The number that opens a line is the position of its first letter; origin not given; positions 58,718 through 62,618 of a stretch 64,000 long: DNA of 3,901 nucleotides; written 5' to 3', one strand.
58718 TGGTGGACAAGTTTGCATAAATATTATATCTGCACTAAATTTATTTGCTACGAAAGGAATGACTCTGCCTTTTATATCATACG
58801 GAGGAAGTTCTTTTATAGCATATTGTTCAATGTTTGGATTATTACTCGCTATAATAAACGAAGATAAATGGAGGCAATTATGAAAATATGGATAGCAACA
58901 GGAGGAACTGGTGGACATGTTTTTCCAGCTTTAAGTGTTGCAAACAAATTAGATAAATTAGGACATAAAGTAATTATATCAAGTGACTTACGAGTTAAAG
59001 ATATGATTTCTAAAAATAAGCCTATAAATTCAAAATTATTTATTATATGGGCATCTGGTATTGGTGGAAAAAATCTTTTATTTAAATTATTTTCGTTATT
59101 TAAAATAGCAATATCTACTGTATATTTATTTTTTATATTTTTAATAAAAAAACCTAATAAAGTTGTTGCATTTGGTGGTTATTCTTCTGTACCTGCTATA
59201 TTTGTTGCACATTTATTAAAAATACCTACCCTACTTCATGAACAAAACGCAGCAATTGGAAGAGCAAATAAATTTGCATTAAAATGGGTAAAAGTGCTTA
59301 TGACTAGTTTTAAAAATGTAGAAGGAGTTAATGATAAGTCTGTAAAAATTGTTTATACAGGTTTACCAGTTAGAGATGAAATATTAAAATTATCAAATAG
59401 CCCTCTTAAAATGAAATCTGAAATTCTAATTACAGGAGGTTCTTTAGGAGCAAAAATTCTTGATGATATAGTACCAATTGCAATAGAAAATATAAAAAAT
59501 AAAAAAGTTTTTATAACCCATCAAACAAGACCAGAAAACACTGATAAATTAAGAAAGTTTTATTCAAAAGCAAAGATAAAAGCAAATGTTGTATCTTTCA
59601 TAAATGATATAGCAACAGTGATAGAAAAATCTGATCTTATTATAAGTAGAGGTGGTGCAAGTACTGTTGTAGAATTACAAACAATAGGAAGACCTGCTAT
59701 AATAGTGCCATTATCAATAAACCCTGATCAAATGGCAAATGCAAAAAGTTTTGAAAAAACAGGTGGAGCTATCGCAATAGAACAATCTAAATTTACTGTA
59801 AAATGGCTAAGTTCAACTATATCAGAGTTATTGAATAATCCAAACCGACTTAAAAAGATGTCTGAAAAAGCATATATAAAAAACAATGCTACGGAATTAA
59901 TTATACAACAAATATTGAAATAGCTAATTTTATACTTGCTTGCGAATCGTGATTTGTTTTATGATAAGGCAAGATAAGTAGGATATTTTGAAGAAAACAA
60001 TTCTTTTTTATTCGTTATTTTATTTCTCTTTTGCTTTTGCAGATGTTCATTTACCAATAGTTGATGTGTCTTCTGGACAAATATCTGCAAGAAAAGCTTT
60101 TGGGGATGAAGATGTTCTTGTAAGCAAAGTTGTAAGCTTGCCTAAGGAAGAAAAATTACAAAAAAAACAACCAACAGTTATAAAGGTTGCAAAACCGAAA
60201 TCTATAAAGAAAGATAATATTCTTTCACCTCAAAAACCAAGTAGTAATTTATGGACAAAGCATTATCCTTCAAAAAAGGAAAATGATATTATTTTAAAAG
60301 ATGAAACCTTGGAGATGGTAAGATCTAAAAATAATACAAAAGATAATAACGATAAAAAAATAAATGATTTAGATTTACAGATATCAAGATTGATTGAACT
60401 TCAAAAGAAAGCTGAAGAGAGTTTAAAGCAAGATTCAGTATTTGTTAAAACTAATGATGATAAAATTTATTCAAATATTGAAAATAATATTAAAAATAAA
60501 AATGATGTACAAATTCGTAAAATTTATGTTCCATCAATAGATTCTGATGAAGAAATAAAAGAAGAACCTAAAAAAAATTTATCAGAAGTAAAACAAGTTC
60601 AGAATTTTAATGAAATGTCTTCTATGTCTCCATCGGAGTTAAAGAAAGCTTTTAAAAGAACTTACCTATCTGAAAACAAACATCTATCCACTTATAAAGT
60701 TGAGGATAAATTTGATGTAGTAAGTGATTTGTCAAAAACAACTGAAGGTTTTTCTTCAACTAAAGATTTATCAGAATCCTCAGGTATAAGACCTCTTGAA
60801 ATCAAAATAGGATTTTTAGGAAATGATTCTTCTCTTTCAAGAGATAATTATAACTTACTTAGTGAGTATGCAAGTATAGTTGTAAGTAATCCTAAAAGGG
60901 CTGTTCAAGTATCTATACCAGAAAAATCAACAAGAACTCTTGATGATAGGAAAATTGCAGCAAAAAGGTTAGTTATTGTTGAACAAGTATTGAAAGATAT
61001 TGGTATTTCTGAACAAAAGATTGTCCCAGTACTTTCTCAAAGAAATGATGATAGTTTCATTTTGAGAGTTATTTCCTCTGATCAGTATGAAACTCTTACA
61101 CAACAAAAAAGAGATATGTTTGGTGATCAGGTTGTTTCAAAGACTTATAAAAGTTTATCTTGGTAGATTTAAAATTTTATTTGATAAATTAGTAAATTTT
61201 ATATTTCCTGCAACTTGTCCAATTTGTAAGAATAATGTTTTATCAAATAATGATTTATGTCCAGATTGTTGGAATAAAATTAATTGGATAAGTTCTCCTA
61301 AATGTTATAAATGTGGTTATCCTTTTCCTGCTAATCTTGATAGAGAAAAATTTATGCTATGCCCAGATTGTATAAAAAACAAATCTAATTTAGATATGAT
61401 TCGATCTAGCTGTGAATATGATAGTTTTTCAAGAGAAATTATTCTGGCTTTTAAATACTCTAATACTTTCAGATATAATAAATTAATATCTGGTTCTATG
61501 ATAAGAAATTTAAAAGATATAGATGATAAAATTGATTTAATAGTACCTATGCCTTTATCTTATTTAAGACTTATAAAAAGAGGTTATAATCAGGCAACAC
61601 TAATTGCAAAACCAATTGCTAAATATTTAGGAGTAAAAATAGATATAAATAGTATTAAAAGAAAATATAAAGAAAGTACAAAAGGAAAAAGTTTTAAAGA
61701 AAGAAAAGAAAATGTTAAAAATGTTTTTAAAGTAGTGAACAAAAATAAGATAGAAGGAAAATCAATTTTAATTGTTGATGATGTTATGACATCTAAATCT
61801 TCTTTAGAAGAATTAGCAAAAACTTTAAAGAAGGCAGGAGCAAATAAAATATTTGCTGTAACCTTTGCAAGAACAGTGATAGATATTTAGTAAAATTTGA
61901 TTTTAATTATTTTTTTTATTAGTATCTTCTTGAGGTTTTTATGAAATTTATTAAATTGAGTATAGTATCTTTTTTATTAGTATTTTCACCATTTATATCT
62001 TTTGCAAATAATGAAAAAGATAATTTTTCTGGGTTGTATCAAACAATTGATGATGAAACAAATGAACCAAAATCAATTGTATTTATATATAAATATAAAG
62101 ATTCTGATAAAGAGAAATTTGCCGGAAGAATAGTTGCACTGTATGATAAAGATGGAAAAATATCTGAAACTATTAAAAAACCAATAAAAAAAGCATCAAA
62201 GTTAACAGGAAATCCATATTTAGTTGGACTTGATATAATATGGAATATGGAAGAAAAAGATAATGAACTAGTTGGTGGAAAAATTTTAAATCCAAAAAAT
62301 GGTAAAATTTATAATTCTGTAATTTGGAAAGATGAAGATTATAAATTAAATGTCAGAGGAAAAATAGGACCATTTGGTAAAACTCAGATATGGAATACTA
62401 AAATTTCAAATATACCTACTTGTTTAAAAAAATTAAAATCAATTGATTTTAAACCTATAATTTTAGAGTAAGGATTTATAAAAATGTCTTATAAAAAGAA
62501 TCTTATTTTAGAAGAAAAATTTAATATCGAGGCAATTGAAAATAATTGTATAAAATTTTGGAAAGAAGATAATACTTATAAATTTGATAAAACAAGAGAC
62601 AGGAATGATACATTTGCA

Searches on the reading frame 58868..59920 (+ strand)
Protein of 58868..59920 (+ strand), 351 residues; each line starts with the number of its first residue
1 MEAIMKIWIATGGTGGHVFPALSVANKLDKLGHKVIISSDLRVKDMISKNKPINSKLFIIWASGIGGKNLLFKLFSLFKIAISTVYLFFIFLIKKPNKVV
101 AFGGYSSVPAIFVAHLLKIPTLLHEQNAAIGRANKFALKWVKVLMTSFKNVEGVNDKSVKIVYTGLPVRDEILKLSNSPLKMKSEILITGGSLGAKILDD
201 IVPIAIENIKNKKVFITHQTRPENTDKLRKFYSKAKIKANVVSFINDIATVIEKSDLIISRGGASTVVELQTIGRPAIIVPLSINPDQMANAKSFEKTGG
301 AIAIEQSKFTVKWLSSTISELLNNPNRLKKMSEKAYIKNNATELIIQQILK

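Call 33: search_protein_families(library=pfam, proteins=[window:58868-59920:+], max_evalue=0.001)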
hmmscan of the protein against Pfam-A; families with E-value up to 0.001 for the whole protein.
window:58868-59920:+ (351 aa): 4 families
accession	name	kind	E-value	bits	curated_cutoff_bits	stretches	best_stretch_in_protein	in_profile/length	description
PF04101.22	Glyco_tran_28_C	-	1.8e-37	129.3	22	1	186-347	2-164/166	Glycosyltransferase family 28 C-terminal domain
PF03033.26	Glyco_transf_28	-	7.7e-28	97.7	26.2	1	7-142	1-135/139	Glycosyltransferase family 28 N-terminal domain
PF00201.24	UDPGT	-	8.3e-05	22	19.5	1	258-326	344-410/499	UDP-glucoronosyl and UDP-glucosyl transferase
PF06722.18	EryCIII-like_C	-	0.00022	21.7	31.7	1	248-327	41-118/145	Erythromycin biosynthesis protein CIII-like, C-terminal domain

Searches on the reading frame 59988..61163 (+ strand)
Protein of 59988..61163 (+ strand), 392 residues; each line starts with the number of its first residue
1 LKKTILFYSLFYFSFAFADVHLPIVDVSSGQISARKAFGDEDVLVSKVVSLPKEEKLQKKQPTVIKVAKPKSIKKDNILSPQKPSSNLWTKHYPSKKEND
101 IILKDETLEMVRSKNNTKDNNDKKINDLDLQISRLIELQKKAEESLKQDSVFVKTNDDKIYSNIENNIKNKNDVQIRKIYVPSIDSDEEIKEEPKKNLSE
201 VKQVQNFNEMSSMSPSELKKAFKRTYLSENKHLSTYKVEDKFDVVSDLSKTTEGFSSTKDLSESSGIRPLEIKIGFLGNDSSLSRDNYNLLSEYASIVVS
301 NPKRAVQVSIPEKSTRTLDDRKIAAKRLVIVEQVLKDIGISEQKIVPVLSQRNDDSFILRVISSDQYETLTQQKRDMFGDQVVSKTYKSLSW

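Call 33: search_protein_families(library=pfam, proteins=[window:59988-61163:+], max_evalue=0.001)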
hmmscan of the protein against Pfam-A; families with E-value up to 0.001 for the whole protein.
window:59988-61163:+ (392 aa): 0 families

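Call 68: search_protein_families(library=pfam, proteins=[window:59988-61163:+], max_evalue=0.05)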
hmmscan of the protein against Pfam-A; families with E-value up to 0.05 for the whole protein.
window:59988-61163:+ (392 aa): 1 family
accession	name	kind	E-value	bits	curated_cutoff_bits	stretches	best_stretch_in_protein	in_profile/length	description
PF19244.4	Poly_A_pol_cat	-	0.038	14.6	30.2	0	205-253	47-95/131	Poly(A) polymerase catalytic subunit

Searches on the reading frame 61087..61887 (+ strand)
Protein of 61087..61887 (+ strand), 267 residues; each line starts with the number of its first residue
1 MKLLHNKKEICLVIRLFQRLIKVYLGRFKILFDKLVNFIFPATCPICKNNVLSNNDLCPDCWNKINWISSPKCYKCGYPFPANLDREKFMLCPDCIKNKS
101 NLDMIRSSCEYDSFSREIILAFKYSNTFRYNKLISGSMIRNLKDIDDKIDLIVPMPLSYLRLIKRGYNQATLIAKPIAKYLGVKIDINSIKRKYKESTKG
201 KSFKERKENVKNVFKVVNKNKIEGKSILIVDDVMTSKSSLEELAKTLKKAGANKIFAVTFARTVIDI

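Call 68: search_protein_families(library=pfam, proteins=[window:61087-61887:+], max_evalue=0.05)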
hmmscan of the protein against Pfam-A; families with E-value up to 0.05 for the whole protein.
window:61087-61887:+ (267 aa): 8 families
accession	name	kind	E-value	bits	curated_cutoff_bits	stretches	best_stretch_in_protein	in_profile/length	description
PF18912.6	DZR_2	-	1.9e-15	56.8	27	1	35-95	1-55/56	Double zinc ribbon domain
PF00156.33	Pribosyltran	-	1.7e-09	37.6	26.3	1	172-261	42-124/158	Phosphoribosyl transferase domain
PF18551.6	TackOD1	-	0.00013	22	32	1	42-97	75-132/188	Thaumarchaeal output domain 1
PF15610.12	PRTase_3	-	0.00091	19.1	28.7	1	183-261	94-174/264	PRTase ComF-like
PF12773.13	DZR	-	0.0015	19.1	27.3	1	44-83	1-37/45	Double zinc ribbon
PF14572.12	Pribosyl_synth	-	0.0034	17.8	27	1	211-259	72-118/184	Phosphoribosyl synthetase-associated domain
PF00004.35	AAA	-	0.015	16.2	21.2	1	171-234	12-67/131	ATPase family associated with various cellular activities (AAA)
PF16955.11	OFeT_1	-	0.042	14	26.9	0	171-229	67-123/207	Ferrous iron uptake permease, iron-lead transporter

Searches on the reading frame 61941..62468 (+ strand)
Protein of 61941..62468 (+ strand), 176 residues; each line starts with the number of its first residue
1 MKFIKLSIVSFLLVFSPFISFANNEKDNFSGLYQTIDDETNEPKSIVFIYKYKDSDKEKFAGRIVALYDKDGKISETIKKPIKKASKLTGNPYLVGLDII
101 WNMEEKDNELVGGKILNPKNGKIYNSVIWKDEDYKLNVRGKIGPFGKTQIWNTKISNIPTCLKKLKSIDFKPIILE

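Call 68: search_protein_families(library=pfam, proteins=[window:61941-62468:+], max_evalue=0.05)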
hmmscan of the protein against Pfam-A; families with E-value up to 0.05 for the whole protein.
window:61941-62468:+ (176 aa): 1 family
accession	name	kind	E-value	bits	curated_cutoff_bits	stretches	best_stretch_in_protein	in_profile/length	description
PF09917.15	DUF2147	-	9.8e-21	74.9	27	1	31-152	1-111/112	Uncharacterized protein conserved in bacteria (DUF2147)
